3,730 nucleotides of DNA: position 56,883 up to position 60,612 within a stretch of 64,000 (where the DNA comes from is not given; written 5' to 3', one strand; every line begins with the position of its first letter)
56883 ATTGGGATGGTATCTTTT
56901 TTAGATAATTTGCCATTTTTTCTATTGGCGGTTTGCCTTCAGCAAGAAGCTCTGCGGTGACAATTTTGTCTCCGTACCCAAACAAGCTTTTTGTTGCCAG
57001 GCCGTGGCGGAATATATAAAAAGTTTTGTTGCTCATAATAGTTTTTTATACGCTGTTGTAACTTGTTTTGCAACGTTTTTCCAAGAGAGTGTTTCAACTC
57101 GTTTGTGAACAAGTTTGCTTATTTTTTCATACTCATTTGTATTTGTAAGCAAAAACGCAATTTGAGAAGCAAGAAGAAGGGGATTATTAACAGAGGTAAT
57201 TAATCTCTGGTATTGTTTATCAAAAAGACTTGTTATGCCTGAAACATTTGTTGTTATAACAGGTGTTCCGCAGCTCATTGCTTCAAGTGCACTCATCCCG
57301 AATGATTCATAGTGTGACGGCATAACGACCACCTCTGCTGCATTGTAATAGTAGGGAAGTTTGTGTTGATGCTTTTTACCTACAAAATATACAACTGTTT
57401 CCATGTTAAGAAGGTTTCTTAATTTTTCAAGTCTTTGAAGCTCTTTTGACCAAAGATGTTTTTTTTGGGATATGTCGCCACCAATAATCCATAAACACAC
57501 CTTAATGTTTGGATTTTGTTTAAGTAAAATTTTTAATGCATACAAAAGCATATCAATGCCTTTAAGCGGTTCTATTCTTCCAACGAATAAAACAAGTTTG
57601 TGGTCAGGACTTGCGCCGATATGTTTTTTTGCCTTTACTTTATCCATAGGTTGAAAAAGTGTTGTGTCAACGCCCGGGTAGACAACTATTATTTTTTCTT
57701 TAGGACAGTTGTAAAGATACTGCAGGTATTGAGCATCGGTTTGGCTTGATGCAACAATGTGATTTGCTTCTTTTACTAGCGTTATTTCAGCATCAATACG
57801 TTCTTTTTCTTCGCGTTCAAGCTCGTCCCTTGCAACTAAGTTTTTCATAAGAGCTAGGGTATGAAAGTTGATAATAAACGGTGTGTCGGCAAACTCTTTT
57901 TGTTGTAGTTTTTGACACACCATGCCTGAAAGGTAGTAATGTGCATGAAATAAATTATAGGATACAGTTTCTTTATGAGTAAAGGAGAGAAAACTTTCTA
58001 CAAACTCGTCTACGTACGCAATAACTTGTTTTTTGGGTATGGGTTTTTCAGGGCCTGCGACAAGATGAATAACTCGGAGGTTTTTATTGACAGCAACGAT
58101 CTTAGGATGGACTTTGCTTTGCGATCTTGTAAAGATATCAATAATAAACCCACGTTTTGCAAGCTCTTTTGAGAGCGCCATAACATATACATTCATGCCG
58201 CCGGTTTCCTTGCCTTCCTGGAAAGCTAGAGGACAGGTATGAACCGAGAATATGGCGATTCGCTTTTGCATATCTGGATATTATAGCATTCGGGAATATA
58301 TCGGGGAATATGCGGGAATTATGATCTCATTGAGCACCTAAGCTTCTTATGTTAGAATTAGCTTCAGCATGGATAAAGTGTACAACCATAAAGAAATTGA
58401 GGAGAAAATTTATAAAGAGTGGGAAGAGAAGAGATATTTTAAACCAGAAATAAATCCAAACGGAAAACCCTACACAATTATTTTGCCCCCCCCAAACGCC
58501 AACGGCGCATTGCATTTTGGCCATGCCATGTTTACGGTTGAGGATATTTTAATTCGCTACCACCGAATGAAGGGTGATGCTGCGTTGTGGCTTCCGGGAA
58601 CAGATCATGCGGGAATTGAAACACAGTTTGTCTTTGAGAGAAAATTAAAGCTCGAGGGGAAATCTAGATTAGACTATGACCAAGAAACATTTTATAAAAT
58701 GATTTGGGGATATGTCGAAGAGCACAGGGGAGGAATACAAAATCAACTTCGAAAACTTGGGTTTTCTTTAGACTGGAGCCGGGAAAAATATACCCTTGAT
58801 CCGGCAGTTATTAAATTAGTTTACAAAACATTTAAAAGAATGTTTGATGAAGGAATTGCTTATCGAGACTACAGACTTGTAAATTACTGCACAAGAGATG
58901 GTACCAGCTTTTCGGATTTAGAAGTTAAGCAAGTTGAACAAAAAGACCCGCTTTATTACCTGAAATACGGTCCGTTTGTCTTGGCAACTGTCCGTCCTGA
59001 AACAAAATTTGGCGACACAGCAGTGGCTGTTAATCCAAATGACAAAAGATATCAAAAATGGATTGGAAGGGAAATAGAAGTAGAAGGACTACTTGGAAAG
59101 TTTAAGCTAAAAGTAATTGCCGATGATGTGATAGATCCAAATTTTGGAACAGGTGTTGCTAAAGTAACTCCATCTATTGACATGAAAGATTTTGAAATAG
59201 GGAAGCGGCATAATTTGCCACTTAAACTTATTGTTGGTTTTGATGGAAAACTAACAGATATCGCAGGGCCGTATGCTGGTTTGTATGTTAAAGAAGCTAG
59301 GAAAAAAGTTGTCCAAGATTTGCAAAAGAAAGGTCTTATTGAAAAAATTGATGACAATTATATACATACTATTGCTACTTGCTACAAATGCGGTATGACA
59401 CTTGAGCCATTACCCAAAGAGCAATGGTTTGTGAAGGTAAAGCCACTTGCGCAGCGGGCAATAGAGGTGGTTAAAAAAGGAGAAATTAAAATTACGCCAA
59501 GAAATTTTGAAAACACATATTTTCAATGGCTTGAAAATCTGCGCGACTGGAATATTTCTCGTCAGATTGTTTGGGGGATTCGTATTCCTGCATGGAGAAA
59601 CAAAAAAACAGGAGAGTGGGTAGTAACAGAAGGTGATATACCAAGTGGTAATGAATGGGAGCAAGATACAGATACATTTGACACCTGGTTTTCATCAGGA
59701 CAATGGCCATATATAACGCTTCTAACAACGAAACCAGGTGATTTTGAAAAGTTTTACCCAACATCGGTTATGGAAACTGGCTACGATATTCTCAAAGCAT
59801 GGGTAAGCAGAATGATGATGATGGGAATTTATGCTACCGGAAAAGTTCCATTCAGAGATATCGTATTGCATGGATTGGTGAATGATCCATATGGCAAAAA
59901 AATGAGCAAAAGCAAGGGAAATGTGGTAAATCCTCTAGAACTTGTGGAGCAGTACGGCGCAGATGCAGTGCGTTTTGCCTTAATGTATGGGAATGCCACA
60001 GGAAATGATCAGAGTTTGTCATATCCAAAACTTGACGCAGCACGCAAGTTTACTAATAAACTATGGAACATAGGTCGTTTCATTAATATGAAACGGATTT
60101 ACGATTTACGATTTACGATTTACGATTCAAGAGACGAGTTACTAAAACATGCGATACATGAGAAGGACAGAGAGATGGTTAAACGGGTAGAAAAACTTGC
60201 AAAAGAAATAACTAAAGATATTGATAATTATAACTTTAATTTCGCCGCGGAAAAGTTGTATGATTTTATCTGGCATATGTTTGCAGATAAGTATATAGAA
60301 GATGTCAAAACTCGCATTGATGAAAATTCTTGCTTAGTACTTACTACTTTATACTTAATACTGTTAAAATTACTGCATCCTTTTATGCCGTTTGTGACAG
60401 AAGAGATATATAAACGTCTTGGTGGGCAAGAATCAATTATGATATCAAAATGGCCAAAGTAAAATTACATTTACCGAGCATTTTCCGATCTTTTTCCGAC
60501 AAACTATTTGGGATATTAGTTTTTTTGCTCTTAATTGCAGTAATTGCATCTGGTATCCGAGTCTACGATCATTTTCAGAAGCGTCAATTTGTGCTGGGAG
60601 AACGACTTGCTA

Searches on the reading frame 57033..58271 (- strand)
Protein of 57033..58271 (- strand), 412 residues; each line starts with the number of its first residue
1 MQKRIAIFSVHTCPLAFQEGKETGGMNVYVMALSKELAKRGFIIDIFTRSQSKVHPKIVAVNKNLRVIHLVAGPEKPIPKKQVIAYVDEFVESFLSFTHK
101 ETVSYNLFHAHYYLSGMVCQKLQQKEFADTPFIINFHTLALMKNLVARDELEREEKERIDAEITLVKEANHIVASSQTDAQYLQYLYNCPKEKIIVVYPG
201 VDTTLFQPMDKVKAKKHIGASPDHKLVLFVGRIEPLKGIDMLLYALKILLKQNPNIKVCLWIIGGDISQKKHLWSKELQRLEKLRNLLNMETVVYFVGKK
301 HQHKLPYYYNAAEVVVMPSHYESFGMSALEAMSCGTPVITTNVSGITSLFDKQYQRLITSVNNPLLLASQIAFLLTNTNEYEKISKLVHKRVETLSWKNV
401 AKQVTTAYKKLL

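Call 3: search_protein_families(library=pfam, proteins=[window:57033-58271:-], max_evalue=0.01)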
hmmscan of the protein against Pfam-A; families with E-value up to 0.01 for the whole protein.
window:57033-58271:- (412 aa): 8 families
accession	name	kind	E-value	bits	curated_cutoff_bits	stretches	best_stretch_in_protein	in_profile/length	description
PF00534.26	Glycos_transf_1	-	6.2e-37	127.2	26.4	1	214-386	5-167/172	Glycosyl transferases group 1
PF13692.12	Glyco_trans_1_4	-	1.4e-29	103.6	27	1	225-377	2-142/142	Glycosyl transferases group 1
PF20706.3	GT4-conflict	-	3.5e-25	89.2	26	1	22-403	10-384/385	Family 4 Glycosyltransferase in conflict systems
PF13439.12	Glyco_transf_4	-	9.8e-22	78.2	28.5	1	24-204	2-169/170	Glycosyltransferase Family 4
PF13579.12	Glyco_trans_4_4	-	3e-14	54.1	29.7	1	24-200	1-158/158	Glycosyl transferase 4-like domain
PF13524.12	Glyco_trans_1_2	-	6e-07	30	25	1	286-399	27-137/144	Glycosyl transferase-like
PF08323.17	Glyco_transf_5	-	0.0047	17.1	22.7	0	22-62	14-51/239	Starch synthase catalytic domain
PF05693.19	Glycogen_syn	-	0.0064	15.6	27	0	313-351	471-509/639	Glycogen synthase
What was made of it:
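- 56548..58271 (-): A His_Phos_1 phosphatase (56548-57036) overlapping a GT4 MshA-like glycosyltransferase (57033-58271). This pair is inserted between the regulator and valS. Pfam (call 3).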

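Call 90: search_protein_families(library=ncbifam, proteins=[window:57033-58271:-], max_evalue=0.00001)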
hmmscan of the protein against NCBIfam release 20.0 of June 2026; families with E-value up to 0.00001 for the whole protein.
window:57033-58271:- (412 aa): 38 families (the best 25 are shown)
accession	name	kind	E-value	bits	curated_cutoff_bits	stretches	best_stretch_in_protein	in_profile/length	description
TIGR03449.1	mycothiol_MshA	equivalog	1.4e-92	310.7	462.5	1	4-411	1-403/406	D-inositol-3-phosphate glycosyltransferase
TIGR02149.1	glgA_Coryne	subfamily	3.5e-33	115.3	302.4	1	24-411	16-390/391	glycogen synthase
TIGR04157.1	glyco_rSAM_CFB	subfamily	8.2e-33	114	400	1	143-391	144-388/406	TIGR04157 family glycosyltransferase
TIGR02472.1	sucr_P_syn_N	equivalog_domain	1.6e-30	106.3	576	1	21-399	23-429/439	sucrose-phosphate synthase, putative, glycosyltransferase domain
TIGR04047.1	MSMEG_0565_glyc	hypoth_equivalog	9.5e-28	97.3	259.85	1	26-409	14-372/373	MSMEG_0565 family glycosyltransferase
TIGR03999.1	thiol_BshA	equivalog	3.3e-27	95.4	273.7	1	23-411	11-373/375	N-acetyl-alpha-D-glucosaminyl L-malate synthase BshA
NF041876.1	EPS_EpsE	equivalog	3.1e-26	92.5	400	1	173-394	167-378/389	exopolysaccharide biosynthesis GT4 family glycosyltransferase EpsE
NF038295.1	EPS_HpsP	equivalog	4e-25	88.6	550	1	89-412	77-388/388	hormogonium polysaccharide biosynthesis glycosyltransferase HpsP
TIGR03088.1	stp2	hypoth_equivalog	8.3e-25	87.6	409.05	1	171-412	139-374/374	TIGR03088 family PEP-CTERM/XrtA system glycosyltransferase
NF012028.0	PRK15484.1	subfamily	1.2e-23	83.8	618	1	167-405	139-372/380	lipopolysaccharide N-acetylglucosaminyltransferase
NF047684.1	TeichurnBiosyTuaC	equivalog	1.7e-20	73.4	550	1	92-411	96-389/391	teichuronic acid biosynthesis protein TuaC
NF053787.1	GlcN_PG_synth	equivalog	5.6e-19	68.2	480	1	154-411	128-359/361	N-acetylglucosaminyl phosphatidylglycerol synthase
NF038229.1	Glyco4_Geo_Pelo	equivalog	1.4e-16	60.4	400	1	107-389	61-313/338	GPMC system family 4 glycosyltransferase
TIGR02095.1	glgA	subfamily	2.1e-16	59.6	328.45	1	219-411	289-477/477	glycogen/starch synthase, ADP-glucose type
TIGR04063.1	stp3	hypoth_equivalog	1.1e-15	57.5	442.05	1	189-412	177-396/397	TIGR04063 family PEP-CTERM/XrtA system glycosyltransferase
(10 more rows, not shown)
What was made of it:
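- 56548..58271 (-): NCBIfam MshA scores 311 bits, below its cut-off (call 90).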

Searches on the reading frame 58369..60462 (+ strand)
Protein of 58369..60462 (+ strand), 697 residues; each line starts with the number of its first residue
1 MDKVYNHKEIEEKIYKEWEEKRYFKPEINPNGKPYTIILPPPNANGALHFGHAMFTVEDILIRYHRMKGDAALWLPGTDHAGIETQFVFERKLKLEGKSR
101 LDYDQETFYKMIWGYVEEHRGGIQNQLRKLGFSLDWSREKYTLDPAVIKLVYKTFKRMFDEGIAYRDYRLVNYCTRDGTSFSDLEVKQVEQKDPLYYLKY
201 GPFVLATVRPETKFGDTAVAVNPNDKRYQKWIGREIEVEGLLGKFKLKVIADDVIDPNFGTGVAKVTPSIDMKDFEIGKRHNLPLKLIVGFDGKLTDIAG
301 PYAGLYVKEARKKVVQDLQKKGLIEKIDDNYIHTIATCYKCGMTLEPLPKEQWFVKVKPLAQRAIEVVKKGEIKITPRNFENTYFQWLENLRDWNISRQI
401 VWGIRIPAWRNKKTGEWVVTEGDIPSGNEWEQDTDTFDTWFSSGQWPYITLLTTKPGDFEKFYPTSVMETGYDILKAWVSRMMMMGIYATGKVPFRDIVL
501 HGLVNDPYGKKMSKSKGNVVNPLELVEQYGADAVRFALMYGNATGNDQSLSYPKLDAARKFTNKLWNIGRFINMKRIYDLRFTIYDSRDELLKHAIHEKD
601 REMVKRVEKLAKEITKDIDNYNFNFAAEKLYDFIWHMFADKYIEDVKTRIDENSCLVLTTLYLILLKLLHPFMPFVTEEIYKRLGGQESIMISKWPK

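Call 94: search_protein_families(library=ncbifam, proteins=[window:58369-60462:+], max_evalue=1e-10)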
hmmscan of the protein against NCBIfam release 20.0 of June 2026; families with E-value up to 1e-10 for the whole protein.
window:58369-60462:+ (697 aa): 16 families
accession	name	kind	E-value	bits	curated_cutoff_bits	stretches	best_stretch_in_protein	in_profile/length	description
NF004349.1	PRK05729.1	equivalog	1.2e-250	834.3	704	1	3-697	2-697/860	valine--tRNA ligase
TIGR00422.1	valS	equivalog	8.4e-245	814.8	612.1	1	1-697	1-713/863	valine--tRNA ligase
NF011492.0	PRK14900.1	equivalog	2.7e-206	687.7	1783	1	2-690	10-713/1044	valine--tRNA ligase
NF009687.0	PRK13208.1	equivalog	5.4e-154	514.4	738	1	2-697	7-717/801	valine--tRNA ligase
TIGR00392.1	ileS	equivalog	2e-100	337.3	621.4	3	426-697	525-805/861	isoleucine--tRNA ligase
NF000540.1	alt_ValS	exception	3.8e-84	283.2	900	2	430-697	492-755/827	valine--tRNA ligase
NF008957.0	PRK12300.1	subfamily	4.9e-58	196.9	677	2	5-226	4-241/946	leucine--tRNA ligase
TIGR00395.1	leuS_arch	equivalog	1.3e-52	179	648.5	2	458-697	567-789/938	leucine--tRNA ligase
NF000257.1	MupA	exception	1.3e-52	178.8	1900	3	435-694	507-770/1024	mupirocin-resistant isoleucine--tRNA ligase MupA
NF000258.1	MupB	exception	2.4e-51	174.6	1900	3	431-692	507-770/1033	mupirocin-resistant isoleucine--tRNA ligase MupB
TIGR00396.1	leuS_bact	equivalog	4.5e-44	150.8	548.4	2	510-696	604-771/843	leucine--tRNA ligase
NF040702.1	ileS_w_GNAT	exception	7.7e-42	143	1999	2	428-693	699-966/1100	isoleucine--tRNA ligase, N-acetyltransferase domain-containing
TIGR00398.1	metG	equivalog_domain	1.9e-34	119.3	336.35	1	337-687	168-504/530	methionine--tRNA ligase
NF008900.0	PRK12267.1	equivalog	6.7e-29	100.9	598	1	325-688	142-480/648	methionine--tRNA ligase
NF001100.0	PRK00133.1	equivalog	1.2e-23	83.6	587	1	337-687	174-505/676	methionine--tRNA ligase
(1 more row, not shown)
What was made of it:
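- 58369..60462 (+): valS (valine-tRNA ligase), the conserved downstream neighbour of the regulator. NCBIfam scores 834 bits against a cut-off of 704 (call 94).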
